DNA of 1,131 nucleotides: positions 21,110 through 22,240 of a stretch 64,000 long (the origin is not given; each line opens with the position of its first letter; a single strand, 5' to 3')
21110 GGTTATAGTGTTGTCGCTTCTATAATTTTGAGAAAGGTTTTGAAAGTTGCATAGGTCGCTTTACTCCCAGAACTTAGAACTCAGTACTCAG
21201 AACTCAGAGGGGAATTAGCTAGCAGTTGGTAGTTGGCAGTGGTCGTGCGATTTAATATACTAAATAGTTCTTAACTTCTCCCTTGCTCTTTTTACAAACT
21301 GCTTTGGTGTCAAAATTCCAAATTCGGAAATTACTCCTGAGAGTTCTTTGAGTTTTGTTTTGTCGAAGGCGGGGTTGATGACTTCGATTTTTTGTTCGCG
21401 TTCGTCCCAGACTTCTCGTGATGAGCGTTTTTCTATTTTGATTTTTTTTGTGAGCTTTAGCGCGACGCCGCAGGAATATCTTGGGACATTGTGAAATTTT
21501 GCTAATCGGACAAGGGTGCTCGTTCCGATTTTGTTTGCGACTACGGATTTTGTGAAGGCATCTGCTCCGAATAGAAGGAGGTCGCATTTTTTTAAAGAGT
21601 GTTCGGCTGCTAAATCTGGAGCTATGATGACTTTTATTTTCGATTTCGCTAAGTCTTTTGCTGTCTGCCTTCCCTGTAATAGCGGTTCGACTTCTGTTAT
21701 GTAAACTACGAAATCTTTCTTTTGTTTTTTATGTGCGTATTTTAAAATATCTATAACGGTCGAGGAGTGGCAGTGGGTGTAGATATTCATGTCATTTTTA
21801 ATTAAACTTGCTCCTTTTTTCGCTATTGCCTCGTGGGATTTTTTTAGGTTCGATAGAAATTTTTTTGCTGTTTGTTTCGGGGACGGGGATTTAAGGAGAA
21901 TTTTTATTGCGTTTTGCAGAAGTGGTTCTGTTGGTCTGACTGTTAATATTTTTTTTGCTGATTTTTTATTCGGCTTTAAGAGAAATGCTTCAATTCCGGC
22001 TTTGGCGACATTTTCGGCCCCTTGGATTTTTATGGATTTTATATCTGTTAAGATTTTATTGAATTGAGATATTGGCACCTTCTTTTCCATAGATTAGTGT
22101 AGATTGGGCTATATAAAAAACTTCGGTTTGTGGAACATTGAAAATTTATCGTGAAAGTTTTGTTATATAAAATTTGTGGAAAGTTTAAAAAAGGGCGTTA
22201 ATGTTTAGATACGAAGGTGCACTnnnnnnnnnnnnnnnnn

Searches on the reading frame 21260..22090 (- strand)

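Call 4: search_protein_families(library=pfam, proteins=[window:21260-22090:-], max_evalue=0.01)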
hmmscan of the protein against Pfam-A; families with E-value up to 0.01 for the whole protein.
window:21260-22090:- (276 aa): 1 family
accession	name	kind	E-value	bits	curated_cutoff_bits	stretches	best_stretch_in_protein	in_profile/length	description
PF01008.23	IF-2B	-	9.4e-42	143.6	22.4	1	43-262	37-280/280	Initiation factor 2 subunit family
